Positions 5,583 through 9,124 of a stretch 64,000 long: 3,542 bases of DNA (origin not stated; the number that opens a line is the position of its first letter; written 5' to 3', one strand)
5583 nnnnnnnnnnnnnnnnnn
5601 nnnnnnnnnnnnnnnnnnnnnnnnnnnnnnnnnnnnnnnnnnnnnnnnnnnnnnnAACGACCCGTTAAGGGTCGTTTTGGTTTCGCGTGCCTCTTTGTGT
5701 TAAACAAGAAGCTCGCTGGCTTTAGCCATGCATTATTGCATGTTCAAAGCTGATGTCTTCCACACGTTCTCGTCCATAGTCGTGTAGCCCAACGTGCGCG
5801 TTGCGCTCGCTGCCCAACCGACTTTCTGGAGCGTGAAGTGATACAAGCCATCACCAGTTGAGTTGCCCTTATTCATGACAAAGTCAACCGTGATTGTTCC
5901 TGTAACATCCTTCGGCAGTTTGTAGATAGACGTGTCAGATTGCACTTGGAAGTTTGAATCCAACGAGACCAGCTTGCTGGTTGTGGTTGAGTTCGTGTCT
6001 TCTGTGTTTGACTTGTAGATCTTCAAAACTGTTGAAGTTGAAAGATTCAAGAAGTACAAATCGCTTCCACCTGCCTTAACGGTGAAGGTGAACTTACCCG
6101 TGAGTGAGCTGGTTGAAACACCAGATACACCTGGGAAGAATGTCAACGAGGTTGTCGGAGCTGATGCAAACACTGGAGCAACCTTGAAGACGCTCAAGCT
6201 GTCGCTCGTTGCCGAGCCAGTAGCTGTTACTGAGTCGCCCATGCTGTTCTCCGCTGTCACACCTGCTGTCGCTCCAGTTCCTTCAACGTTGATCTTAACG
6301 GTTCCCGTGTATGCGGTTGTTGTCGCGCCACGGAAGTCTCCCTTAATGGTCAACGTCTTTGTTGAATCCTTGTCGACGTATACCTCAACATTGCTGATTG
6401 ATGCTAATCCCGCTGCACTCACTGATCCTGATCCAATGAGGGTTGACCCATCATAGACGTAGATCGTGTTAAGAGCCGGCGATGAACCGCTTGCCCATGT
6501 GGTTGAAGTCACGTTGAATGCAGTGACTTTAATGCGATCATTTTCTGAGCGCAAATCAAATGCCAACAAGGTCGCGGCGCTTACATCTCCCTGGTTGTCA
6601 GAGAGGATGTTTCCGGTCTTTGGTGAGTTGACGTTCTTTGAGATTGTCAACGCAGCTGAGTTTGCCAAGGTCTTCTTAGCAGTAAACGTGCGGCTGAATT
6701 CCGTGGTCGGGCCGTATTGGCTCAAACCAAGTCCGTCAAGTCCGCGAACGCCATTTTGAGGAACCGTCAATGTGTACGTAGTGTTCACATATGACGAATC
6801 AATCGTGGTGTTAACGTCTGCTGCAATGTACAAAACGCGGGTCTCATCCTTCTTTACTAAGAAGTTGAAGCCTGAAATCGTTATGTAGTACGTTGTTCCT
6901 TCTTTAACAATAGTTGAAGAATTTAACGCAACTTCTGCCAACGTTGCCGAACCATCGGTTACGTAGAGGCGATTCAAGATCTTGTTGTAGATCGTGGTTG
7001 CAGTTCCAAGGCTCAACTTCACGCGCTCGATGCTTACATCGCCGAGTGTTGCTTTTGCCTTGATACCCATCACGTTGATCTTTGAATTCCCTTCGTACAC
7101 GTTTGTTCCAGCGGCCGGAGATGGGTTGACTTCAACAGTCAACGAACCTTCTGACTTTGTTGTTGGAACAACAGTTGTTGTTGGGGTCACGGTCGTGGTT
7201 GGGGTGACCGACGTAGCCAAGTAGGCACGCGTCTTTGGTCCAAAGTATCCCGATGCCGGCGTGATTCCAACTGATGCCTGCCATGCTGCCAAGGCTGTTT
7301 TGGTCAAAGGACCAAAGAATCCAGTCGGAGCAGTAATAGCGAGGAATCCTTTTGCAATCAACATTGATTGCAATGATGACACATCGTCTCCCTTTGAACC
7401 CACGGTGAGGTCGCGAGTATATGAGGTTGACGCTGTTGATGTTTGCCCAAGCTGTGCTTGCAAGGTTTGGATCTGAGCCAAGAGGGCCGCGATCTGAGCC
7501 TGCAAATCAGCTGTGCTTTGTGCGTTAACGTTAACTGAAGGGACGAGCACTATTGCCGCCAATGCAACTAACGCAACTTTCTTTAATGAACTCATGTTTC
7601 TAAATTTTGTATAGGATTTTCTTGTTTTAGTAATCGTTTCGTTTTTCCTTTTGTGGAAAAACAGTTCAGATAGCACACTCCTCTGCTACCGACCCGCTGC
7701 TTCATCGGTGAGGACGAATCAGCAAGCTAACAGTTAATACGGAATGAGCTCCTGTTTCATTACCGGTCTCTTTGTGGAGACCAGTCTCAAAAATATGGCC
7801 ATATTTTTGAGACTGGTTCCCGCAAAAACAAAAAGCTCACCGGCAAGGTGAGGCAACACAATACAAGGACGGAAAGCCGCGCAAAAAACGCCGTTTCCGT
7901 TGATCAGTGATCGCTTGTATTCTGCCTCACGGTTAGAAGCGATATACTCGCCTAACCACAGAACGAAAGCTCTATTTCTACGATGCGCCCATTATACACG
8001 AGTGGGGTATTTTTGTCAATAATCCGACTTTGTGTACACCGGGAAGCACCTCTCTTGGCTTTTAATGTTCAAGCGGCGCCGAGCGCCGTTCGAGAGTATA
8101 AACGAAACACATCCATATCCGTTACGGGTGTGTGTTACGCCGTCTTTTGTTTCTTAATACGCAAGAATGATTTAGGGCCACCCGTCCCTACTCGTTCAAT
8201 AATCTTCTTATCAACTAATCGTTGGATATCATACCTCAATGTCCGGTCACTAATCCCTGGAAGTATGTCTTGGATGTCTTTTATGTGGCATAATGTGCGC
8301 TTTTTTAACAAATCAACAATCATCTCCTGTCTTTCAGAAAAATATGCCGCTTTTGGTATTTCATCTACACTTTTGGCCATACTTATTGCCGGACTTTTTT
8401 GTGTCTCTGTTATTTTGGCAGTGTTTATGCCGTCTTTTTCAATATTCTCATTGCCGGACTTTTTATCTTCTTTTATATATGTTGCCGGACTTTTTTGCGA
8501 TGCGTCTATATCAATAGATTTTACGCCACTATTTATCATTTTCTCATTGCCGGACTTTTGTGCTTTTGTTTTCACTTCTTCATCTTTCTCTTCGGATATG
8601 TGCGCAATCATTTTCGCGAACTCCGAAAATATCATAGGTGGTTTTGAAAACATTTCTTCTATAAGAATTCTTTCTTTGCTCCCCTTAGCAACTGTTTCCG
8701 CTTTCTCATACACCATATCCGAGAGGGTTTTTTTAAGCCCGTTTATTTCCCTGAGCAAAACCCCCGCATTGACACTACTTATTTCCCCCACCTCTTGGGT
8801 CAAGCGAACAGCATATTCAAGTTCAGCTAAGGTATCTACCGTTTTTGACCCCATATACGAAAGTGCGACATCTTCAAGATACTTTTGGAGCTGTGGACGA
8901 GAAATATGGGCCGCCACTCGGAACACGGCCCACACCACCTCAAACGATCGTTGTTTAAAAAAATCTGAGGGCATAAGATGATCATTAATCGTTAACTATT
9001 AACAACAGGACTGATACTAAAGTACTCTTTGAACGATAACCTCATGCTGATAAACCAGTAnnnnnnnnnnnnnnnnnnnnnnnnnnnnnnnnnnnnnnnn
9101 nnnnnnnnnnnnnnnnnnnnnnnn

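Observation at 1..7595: Protein O-mannosylation-type module (SAM-MT, Dpm1-like GT2, O-antigen-ligase/TPR protein, GT39 Pmt) next to a Thr-rich secreted PG-binding protein that looks like its substrate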

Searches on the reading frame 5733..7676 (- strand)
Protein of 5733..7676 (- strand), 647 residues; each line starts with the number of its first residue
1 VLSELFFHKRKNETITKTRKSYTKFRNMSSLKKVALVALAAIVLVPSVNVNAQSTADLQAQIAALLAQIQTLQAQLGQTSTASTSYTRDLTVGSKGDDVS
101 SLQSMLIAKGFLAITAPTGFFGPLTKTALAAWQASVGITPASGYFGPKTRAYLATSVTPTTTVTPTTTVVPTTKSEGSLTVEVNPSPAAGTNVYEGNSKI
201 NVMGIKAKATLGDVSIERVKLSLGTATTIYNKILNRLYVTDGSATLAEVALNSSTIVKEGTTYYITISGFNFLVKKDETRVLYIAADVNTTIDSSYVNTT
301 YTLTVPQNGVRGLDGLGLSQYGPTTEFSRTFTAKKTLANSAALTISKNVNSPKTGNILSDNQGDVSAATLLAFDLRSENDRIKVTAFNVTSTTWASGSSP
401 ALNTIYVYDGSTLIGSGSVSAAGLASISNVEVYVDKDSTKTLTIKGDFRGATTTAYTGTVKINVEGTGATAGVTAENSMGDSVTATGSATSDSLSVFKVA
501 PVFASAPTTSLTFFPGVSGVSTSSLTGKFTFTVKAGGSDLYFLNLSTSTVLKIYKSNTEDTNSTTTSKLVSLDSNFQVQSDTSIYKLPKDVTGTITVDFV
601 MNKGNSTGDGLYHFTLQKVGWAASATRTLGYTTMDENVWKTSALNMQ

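Call 6: search_protein_families(library=pfam, proteins=[window:5733-7676:-], max_evalue=0.01)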
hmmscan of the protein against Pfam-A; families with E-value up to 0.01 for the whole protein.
window:5733-7676:- (647 aa): 2 families
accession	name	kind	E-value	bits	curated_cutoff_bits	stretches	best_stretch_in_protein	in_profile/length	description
PF01471.23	PG_binding_1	-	6.2e-10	39.6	23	1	96-151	2-55/57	Putative peptidoglycan binding domain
PF14282.11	FlxA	-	0.0028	18.2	26.3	1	53-89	49-85/101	FlxA-like protein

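Call 7: search_protein_families(library=ncbifam, proteins=[window:5733-7676:-], max_evalue=0.01)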
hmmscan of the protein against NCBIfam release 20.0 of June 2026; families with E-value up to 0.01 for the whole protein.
window:5733-7676:- (647 aa): 1 family
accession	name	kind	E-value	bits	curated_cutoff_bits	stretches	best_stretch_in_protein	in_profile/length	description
TIGR02869.1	spore_SleB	equivalog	3.9e-06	26.9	236.5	1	89-163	6-78/201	spore cortex-lytic enzyme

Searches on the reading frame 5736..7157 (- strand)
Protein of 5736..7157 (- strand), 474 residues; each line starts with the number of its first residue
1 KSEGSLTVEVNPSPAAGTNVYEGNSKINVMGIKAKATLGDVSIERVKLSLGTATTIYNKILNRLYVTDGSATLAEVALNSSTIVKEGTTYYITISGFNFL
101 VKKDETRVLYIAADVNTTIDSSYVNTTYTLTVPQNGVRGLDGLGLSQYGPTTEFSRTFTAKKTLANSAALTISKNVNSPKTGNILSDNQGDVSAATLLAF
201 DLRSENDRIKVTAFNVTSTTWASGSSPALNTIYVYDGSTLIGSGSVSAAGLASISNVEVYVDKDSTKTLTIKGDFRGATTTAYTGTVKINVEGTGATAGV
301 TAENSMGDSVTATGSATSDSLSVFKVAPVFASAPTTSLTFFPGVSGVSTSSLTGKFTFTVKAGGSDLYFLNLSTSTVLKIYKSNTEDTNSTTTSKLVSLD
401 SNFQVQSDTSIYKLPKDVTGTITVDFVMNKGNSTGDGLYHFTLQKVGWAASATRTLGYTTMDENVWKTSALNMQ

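Call 81: search_protein_representatives(protein=window:5736-7157:-)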
Query: 474 residues. Proteins with E-value up to 0.001 (for the whole library): 497; up to 1e-10: 350; up to 1e-30: 110. The best 150 are listed.
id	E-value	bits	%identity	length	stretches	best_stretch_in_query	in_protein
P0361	1.2e-242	821.7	82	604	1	2-474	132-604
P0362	6.1e-84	298.9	44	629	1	1-470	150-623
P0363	8.6e-79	281.9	40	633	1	3-471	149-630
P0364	1.6e-78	281.0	42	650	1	3-473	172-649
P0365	1.1e-76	274.9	42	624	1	3-470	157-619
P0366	5.7e-72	259.4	41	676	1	3-461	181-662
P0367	5.5e-69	249.6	41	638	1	3-469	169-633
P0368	1.1e-68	248.7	43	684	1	3-376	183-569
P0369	1.2e-68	248.4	39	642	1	3-473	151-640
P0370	3.2e-67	243.8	38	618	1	3-464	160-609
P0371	3.6e-67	243.6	41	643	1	3-468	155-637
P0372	3.8e-65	236.9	39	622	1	2-434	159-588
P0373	2.1e-64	234.5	43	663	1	3-375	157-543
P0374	3.6e-64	233.7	40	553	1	5-393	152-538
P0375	5.6e-64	233.1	37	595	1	3-452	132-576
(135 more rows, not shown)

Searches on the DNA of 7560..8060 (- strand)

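Call 92: search_rna_families(source=window, start=7560, end=8060, threshold=evalue, max_evalue=1)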
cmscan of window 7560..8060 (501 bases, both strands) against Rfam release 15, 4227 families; matches with E-value up to 1: 7.
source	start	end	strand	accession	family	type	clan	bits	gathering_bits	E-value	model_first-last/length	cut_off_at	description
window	7768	7829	-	RF03781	mir-4524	Gene; miRNA;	-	32.2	68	4.3e-05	1-84/84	no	mir-4524 microRNA precursor family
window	7764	7842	-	RF03389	mir-4738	Gene; miRNA;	-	29.6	81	0.00084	1-87/87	no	mir-4738 microRNA precursor family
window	7768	7829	+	RF03781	mir-4524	Gene; miRNA;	-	29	68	0.00036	1-84/84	no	mir-4524 microRNA precursor family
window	7769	7828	+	RF03306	mir-3923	Gene; miRNA;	-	25.7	94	0.015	1-83/83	no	mir-3923 microRNA precursor family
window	7760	7846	-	RF04099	MIR837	Gene; miRNA;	-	24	117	0.018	1-122/122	no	MIR837 microRNA precursor family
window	7770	7826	-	RF04051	mir-8517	Gene; miRNA;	-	21.6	70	0.059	1-108/108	no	mir-8517 microRNA precursor family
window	7760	7839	+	RF01028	mir-633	Gene; miRNA;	-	19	90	0.42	1-85/85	no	mir-633 microRNA precursor family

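Call 95: build_rna_model(alignment_id=A8, structure=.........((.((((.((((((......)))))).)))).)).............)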
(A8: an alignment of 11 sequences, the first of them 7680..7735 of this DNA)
Model R1 built from alignment A8 (11 sequences, 56 columns); structure: as given.
model positions 56; base pairs 12; branch points 0; effective number of sequences 5.4; information 0.994 bits per position. Calibrated on 0.2 Mb of random sequence (short: E-values are rough).
structure used (alignment columns):
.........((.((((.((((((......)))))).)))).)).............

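Call 97: search_with_rna_model(model_id=R1, sources=[window, L002, L004, L011, L084, L090, L091, L092, L093, L094, L095, L096, L097, L098, L099, L100, L101, L102, L103, L104, L105, L106, L107, L108, L109, L110, L111, L112, L113, L114, L115, L116, L117, L118, L119, L120, L121, L122, L123, L124, L125, L126, L127, L128, L129, L130, L131, L132, L133, L134, L135, L136, L137, L138, L139, L140, L141, L142, L143, L144, L145, L146, L147, L148, L149, L150, L151, L152, L153, L154, L155, L156, L157, L158, L159, L160, L161, L162, L163, L164, L165, L166, L167, L168, L169], max_evalue=1, make_alignment=true)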
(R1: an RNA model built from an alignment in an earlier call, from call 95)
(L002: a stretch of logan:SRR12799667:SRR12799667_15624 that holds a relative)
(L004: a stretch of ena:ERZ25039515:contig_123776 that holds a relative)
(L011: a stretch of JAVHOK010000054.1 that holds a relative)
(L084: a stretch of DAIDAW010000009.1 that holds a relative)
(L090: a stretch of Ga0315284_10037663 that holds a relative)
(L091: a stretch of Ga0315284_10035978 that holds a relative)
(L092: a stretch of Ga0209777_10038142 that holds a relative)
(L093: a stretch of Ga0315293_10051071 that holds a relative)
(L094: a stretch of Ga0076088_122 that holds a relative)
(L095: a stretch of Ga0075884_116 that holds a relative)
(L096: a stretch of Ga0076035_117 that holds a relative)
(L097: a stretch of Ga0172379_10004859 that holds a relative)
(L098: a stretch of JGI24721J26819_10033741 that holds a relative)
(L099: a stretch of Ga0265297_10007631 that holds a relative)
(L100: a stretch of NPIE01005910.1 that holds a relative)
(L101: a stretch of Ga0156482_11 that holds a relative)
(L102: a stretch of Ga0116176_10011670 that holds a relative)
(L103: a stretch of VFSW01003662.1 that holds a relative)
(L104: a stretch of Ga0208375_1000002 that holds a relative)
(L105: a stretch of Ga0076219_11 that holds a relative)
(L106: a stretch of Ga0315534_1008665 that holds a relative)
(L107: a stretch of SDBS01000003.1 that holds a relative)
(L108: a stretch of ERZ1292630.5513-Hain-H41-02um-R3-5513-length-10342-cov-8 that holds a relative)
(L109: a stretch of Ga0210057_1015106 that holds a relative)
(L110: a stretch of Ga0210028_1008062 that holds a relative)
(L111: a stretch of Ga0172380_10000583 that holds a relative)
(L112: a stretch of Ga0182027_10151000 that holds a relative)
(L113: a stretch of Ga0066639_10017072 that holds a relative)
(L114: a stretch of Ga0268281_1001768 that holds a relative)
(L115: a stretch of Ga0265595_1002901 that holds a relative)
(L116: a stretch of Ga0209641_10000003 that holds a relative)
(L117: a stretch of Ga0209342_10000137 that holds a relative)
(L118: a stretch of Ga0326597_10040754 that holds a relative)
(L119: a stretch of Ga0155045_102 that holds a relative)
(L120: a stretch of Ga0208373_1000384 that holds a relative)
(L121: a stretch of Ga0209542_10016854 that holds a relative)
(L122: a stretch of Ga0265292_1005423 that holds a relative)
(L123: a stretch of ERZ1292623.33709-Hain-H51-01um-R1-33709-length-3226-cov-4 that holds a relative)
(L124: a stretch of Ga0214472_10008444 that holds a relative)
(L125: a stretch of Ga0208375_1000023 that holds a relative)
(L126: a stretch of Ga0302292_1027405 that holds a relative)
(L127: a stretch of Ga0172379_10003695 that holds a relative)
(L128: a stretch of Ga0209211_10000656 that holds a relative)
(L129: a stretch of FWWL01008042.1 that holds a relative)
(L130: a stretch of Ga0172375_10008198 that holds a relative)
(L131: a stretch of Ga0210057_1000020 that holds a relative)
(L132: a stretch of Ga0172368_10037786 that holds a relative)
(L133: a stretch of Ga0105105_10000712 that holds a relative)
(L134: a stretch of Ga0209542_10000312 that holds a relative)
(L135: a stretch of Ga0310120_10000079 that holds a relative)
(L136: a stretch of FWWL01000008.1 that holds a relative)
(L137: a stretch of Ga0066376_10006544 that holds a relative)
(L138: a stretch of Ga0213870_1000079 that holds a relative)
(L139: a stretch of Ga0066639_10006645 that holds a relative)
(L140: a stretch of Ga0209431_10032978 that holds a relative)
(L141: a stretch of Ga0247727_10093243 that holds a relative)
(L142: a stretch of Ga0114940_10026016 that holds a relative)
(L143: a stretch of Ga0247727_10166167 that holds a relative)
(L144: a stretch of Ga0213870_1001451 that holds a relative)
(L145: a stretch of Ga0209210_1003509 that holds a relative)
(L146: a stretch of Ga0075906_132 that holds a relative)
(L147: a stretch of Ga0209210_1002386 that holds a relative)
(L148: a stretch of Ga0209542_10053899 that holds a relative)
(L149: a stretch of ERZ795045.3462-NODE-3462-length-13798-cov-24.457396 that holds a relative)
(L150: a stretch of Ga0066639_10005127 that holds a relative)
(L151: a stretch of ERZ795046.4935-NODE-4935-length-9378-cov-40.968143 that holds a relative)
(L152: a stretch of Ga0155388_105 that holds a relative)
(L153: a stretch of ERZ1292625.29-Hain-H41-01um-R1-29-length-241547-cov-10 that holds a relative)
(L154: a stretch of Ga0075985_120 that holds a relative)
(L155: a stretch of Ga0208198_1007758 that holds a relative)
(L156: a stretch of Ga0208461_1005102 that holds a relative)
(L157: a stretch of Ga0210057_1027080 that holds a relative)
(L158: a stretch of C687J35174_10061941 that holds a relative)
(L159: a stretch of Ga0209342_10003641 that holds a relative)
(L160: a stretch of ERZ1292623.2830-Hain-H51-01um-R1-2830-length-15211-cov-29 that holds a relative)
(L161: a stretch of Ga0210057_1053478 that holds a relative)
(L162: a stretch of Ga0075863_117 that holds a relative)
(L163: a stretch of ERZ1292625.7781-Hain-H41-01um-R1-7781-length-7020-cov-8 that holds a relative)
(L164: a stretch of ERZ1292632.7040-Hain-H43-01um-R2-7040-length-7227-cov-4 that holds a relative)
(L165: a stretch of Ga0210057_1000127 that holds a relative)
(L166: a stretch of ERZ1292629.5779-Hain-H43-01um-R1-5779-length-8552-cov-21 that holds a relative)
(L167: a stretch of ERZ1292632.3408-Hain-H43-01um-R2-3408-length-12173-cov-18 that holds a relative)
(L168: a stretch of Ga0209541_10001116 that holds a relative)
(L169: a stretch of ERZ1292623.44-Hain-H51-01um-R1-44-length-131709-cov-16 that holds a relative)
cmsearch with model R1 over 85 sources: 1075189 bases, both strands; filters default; matches with E-value up to 1: 14.
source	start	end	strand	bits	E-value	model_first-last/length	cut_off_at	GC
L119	1600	1655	+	83.5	1.7e-21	1-56/56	no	0.5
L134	1635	1690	+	83.5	1.7e-21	1-56/56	no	0.5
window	7680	7735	-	80.4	1.5e-20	1-56/56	no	0.55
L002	1882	1937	+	76.3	2.7e-19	1-56/56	no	0.54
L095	1154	1209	+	73.5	1.9e-18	1-56/56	no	0.43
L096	805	860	+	73.5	1.9e-18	1-56/56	no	0.43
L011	1668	1723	+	73.4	2e-18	1-56/56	no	0.43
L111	7827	7882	+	71.9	5.6e-18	1-56/56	no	0.41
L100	7928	7983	+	71.4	7.9e-18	1-56/56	no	0.46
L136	2885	2940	+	71.2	9.5e-18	1-56/56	no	0.39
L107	4018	4073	+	67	1.8e-16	1-56/56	no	0.54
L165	4774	4829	+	66.9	1.9e-16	1-56/56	no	0.55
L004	3673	3728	+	66.5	2.5e-16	1-56/56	no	0.48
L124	3877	3935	+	17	0.28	1-56/56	no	0.46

Alignment A9: 14 matches aligned to the model, 61 columns, each read 5' to 3' on its own strand. Consensus structure (alignment columns), stored with it:
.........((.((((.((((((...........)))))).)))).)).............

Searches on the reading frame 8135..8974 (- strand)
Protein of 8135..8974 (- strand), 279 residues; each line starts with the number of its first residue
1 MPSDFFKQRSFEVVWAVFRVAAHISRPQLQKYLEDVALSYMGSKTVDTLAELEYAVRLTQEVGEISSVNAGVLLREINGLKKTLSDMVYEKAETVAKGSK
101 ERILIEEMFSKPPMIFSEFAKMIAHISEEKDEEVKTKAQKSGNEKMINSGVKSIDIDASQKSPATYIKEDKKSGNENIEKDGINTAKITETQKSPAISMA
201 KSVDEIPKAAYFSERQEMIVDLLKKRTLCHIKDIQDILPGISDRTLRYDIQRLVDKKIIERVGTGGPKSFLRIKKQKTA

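Call 6: search_protein_families(library=pfam, proteins=[window:8135-8974:-], max_evalue=0.01)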
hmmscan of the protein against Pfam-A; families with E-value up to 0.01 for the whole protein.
window:8135-8974:- (279 aa): 2 families
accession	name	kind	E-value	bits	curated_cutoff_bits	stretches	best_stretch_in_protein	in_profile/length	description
PF08220.18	HTH_DeoR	-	4.5e-06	26.7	21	1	215-262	1-47/57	DeoR-like helix-turn-helix domain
PF01638.23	HxlR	-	0.0068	16.7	20.8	0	230-262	20-52/91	HxlR-like helix-turn-helix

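Call 7: search_protein_families(library=ncbifam, proteins=[window:8135-8974:-], max_evalue=0.01)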
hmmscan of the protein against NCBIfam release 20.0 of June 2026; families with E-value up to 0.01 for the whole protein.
window:8135-8974:- (279 aa): 1 family
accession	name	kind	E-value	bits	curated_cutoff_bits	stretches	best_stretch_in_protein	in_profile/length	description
NF041397.1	TranRegGlpR_Halo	equivalog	0.00019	21.2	300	1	214-265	5-55/253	HTH-type transcriptional regulator GlpR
